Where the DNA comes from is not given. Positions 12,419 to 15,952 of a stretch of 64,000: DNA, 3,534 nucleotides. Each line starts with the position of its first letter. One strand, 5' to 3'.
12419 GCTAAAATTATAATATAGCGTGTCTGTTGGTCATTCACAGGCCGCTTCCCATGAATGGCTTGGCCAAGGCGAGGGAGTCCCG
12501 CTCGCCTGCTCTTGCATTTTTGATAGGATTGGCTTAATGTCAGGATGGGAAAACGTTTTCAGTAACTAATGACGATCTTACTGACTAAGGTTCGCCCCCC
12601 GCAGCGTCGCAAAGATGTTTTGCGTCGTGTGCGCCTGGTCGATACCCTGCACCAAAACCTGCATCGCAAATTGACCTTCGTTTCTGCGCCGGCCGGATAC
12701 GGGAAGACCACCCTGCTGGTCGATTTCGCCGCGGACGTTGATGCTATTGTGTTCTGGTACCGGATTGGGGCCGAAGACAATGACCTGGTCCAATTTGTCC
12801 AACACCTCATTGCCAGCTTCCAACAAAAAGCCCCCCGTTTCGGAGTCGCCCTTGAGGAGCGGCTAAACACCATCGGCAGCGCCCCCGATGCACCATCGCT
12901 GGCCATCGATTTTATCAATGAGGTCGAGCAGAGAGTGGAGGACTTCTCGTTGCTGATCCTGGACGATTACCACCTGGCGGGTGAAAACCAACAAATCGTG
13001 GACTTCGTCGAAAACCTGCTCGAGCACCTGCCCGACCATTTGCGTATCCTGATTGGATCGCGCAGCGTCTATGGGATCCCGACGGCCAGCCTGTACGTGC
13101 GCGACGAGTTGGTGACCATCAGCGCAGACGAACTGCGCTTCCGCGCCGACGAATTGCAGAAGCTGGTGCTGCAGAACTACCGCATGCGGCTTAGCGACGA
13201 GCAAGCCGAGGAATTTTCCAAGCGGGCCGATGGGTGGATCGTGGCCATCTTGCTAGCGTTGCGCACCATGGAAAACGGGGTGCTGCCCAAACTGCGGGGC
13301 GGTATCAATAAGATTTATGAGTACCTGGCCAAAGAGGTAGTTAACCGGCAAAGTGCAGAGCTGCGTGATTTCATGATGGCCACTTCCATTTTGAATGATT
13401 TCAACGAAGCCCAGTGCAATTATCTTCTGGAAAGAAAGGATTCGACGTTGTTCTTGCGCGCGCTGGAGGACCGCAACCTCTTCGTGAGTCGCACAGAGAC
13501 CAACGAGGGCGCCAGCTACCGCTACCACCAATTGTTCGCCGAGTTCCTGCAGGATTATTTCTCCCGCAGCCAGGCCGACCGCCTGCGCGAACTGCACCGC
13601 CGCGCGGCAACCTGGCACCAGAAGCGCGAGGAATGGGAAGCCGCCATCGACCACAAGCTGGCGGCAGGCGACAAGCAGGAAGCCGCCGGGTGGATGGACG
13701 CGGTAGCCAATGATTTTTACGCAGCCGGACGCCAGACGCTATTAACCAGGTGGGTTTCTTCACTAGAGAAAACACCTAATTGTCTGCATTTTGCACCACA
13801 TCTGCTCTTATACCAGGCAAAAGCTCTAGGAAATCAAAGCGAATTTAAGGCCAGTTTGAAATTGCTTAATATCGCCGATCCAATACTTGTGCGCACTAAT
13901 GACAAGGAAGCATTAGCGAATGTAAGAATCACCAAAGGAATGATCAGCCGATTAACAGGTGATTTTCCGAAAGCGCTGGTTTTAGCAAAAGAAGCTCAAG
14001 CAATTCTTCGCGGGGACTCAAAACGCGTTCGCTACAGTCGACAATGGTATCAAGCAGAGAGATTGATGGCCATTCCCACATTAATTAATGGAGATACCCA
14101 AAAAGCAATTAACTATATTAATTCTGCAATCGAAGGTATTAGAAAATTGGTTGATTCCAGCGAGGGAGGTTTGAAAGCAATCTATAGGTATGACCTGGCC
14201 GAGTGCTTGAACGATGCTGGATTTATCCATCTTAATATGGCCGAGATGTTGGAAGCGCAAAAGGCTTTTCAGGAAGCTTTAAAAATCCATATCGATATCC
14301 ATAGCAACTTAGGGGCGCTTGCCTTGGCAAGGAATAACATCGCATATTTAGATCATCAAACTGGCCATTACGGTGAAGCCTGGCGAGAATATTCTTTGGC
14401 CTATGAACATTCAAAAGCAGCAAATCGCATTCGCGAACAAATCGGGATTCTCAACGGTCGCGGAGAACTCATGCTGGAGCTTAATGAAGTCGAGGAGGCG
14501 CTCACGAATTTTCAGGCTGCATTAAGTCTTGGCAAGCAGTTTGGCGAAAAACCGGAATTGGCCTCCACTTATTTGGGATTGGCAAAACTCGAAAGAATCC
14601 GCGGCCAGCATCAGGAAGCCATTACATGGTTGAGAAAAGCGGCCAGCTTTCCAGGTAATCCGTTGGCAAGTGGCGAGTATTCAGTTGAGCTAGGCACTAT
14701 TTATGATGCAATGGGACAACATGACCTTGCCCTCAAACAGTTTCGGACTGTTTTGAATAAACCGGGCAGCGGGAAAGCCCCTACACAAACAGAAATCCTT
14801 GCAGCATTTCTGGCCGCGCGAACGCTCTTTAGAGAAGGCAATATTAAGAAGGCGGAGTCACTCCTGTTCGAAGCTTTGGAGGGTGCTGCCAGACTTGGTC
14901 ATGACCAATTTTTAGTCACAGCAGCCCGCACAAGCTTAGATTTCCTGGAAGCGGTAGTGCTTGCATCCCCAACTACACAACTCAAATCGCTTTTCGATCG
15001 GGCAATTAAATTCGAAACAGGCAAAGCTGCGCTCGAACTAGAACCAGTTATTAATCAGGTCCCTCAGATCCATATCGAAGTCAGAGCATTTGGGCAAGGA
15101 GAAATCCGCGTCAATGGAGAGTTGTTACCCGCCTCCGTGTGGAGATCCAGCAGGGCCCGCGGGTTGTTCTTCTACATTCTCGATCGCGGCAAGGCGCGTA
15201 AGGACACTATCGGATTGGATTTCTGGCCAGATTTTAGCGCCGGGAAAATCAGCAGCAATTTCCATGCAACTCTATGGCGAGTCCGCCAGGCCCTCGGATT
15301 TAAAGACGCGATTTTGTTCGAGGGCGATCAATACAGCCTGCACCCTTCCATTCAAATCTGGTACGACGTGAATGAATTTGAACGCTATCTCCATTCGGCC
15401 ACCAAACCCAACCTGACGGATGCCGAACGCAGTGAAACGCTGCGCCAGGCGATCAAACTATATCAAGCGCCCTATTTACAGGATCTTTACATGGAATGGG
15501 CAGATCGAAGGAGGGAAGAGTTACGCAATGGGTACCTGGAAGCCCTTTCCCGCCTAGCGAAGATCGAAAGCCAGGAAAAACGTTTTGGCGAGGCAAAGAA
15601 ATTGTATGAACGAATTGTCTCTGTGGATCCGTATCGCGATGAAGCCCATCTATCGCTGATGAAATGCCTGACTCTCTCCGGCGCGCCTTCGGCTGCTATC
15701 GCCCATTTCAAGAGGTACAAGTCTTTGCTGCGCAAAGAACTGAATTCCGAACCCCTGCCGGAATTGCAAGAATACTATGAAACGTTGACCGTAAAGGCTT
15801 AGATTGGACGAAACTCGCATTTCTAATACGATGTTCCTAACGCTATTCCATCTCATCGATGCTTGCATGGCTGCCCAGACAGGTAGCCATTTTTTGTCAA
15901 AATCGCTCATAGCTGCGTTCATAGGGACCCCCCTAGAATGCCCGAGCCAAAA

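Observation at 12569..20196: Candidate peptide-signalling or orphan RiPP-like locus: STAND-TPR-SARP regulator, 2x(repeat peptide + leader-like protein), multi-GAF HD-GYP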

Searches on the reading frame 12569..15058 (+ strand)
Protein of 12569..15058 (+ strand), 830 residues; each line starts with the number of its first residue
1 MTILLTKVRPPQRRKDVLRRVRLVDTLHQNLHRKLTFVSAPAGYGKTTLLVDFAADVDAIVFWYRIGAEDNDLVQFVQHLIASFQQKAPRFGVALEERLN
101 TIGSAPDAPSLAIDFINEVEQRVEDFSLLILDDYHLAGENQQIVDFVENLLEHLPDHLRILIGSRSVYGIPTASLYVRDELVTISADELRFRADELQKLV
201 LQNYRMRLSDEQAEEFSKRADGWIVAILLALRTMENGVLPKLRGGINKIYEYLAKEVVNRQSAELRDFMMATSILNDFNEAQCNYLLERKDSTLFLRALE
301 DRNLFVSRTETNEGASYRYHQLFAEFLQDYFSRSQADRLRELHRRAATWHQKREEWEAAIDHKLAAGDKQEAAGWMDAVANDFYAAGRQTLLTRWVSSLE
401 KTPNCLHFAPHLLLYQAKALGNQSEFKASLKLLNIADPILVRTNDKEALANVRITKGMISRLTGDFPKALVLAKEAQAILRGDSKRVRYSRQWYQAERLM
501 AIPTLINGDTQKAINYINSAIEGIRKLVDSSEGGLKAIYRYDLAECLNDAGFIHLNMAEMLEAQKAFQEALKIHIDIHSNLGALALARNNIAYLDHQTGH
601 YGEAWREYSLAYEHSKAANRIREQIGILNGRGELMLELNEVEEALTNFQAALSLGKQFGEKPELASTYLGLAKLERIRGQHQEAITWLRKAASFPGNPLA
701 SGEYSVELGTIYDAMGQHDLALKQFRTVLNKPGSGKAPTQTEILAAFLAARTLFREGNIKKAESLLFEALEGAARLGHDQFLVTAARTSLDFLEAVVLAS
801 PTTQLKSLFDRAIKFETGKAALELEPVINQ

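Call 86: search_solved_structures(query=window:12569-15058:+, max_evalue=0.001)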
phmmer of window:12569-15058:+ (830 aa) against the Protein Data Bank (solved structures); distinct sequences matched with E-value up to 0.001: 1.
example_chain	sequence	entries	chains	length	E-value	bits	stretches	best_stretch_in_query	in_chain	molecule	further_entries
8bob_C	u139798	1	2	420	1.8e-34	122.5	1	6-369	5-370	HTH-type transcriptional regulator MalT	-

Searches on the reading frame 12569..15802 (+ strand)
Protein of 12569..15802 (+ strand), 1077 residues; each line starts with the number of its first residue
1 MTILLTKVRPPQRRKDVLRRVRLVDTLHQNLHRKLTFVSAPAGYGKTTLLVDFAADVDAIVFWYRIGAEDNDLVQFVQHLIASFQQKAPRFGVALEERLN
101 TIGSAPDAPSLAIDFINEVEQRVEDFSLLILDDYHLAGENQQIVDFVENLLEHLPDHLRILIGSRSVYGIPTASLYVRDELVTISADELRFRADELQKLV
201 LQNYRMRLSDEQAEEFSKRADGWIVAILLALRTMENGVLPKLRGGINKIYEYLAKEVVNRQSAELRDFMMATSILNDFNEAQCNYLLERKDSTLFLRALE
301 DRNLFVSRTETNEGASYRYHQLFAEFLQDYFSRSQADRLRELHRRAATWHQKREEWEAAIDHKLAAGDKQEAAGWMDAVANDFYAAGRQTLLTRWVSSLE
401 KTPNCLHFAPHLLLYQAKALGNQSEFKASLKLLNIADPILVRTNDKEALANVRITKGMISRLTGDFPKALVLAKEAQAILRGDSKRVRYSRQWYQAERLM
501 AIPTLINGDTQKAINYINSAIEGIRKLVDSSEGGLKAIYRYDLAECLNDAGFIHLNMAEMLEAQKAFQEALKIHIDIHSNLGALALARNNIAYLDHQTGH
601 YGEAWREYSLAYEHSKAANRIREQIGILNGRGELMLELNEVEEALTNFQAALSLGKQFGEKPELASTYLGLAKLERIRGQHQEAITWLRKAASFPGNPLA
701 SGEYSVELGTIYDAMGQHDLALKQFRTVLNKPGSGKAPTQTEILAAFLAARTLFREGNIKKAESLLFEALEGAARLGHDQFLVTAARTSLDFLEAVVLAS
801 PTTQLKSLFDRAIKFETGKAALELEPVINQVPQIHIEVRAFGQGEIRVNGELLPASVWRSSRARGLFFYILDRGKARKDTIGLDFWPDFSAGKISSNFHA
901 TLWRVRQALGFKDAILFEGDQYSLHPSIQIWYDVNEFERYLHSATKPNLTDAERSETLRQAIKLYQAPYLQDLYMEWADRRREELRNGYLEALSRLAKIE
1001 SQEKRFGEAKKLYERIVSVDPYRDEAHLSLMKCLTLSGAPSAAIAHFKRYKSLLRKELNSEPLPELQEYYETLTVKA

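Call 6: search_protein_families(library=pfam, proteins=[window:12569-15802:+], max_evalue=0.01)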
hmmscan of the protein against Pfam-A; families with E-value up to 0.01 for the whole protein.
window:12569-15802:+ (1077 aa): 18 families
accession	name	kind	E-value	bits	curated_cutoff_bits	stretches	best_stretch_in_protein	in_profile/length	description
PF13424.12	TPR_12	-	3.7e-22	78.8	30.1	1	627-691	5-71/77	Tetratricopeptide repeat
PF03704.23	BTAD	-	1.4e-21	77.9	22.1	1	933-1072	2-144/146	Bacterial transcriptional activator domain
PF07719.23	TPR_2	-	2.7e-15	55.6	27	0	991-1021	2-32/34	Tetratricopeptide repeat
PF00515.34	TPR_1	-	1.4e-13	50.5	27.8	0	991-1021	2-32/34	Tetratricopeptide repeat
PF13428.12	TPR_14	-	5.2e-10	39.5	23.5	0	991-1030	2-41/44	Tetratricopeptide repeat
PF17874.7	TPR_MalT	-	7.5e-10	39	45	1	558-693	54-189/336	MalT-like TPR region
PF13181.12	TPR_8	-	1.1e-09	38.1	25.7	0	991-1021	2-32/34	Tetratricopeptide repeat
PF14559.12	TPR_19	-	1.5e-08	35.3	25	1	1002-1050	3-51/68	Tetratricopeptide repeat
PF13432.12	TPR_16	-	1.9e-08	35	32.7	1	636-698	8-65/65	Tetratricopeptide repeat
PF13374.12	TPR_10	-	1.3e-06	28.6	27.5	0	664-692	1-29/42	Tetratricopeptide repeat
PF12895.13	ANAPC3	-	4.7e-06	27.2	27.2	0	679-768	3-81/82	Anaphase-promoting complex, cyclosome, subunit 3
PF13191.12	AAA_16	-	0.00022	22.2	32.6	1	34-156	25-161/167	AAA ATPase domain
PF13401.12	AAA_22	-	0.00043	21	27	1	32-152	4-102/130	AAA domain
PF23241.1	HAT_PRP39_C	-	0.00051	20.6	33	0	534-594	76-136/139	PRP39 C-terminal HAT repeat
PF13176.12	TPR_7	-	0.0009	19.6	27.9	0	707-729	4-26/36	Tetratricopeptide repeat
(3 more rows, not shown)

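Call 7: search_protein_families(library=ncbifam, proteins=[window:12569-15802:+], max_evalue=0.1)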
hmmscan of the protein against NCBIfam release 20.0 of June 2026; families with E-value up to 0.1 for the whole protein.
window:12569-15802:+ (1077 aa): 15 families
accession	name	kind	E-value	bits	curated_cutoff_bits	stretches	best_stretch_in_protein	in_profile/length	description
NF003420.0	PRK04841.1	equivalog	5e-75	253.1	537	1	6-484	5-486/903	HTH-type transcriptional regulator MalT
TIGR02917.1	PEP_TPR_lipo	equivalog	2.6e-11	42.1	312.2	2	544-743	465-637/899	XrtA/PEP-CTERM system TPR-repeat protein PrsT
NF041717.1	HaaA_phane_TPR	equivalog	1.4e-10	40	1125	1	424-673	646-880/882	cyclophane-containing RiPP biosynthesis TPR protein HaaT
TIGR02552.1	LcrH_SycD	equivalog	1.5e-07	31.2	104.8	1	989-1053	17-81/136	SycD/LcrH family type III secretion system chaperone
NF053617.1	SARPRegAfsRStmc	equivalog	3.8e-07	28.4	1430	2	558-729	713-883/986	SARP-family global regulator AfsR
TIGR02521.1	type_IV_pilW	equivalog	3.3e-06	26.8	154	0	995-1057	140-202/234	type IV pilus biogenesis/stability protein PilW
NF053520.1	HK_Porph_FimS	equivalog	6.5e-06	24.7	600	1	508-618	178-277/618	sensor histidine kinase FimS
NF033762.1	social_mot_Tgl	equivalog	0.00025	20.5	225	0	591-672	37-114/252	social motility TPR repeat lipoprotein Tgl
NF002725.1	PRK02603.1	equivalog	0.0011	19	143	0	441-528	26-106/173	photosystem I assembly protein Ycf3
NF052312.1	T9SS_PorW_SprE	equivalog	0.0012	17.6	250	1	635-756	151-266/716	type IX secretion system periplasmic lipoprotein PorW/SprE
NF052415.1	T3SS_chap_SctY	equivalog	0.0013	19.2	70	0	991-1050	7-66/106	type III secretion apparatus assembly chaperone SctY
NF040959.1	MamA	equivalog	0.0022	17.5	200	0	616-728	96-199/204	magnetosome protein MamA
TIGR02795.1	tol_pal_ybgF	equivalog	0.0031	18.1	90.1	0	631-696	45-108/119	tol-pal system protein YbgF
NF047558.1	TPR_END_plus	domain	0.0054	16.7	32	0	638-659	12-33/56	TPR end-of-group domain-containing protein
TIGR00990.1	3a0801s09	subfamily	0.0098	14.5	757.25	0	1003-1056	521-574/615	mitochondrial import receptor subunit TOM70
